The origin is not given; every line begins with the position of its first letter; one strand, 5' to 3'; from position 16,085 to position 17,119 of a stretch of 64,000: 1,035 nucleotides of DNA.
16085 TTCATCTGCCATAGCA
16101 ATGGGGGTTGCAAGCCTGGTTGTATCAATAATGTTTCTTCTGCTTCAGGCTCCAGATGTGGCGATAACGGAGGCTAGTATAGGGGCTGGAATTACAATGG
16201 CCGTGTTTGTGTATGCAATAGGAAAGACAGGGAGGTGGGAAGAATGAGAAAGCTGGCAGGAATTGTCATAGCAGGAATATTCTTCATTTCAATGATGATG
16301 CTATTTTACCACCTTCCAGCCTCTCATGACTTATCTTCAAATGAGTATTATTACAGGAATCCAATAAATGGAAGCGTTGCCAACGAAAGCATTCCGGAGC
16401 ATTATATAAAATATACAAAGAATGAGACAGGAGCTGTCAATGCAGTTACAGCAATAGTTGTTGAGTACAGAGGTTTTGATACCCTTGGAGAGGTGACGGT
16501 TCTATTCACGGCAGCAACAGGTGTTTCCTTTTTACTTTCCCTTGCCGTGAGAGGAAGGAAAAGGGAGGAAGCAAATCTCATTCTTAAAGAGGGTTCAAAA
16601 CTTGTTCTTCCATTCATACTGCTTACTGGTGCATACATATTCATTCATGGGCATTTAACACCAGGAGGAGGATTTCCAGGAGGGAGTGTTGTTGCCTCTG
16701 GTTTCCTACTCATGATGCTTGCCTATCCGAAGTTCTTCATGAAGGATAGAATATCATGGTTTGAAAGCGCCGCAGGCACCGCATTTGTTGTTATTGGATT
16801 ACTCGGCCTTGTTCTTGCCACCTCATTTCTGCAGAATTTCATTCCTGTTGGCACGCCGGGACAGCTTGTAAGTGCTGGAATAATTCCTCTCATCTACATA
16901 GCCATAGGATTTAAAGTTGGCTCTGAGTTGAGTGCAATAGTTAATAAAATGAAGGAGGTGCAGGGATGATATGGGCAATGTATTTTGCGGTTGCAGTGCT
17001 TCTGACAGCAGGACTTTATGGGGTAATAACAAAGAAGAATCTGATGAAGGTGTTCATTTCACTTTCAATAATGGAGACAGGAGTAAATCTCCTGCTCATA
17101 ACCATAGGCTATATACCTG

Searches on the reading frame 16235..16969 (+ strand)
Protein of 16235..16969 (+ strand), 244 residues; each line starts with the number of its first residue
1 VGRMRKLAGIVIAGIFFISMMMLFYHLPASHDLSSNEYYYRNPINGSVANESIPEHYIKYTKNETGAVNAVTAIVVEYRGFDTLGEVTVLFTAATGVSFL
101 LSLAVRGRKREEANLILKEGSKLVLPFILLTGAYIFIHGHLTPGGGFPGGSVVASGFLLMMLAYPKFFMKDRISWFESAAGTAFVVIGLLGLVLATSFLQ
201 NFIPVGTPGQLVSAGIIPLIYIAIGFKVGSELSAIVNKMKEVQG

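Call 9: search_protein_families(library=pfam, proteins=[window:16235-16969:+], max_evalue=0.0001)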
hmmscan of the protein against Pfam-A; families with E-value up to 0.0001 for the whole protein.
window:16235-16969:+ (244 aa): 2 families
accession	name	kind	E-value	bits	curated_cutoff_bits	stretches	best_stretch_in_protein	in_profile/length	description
PF04039.18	MnhB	-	1.9e-22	80.3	22.5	1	116-232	1-125/127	Domain related to MnhB subunit of Na+/H+ antiporter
PF20501.3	MbhE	-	8.5e-10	39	27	1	49-101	29-81/98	MBH, subunit E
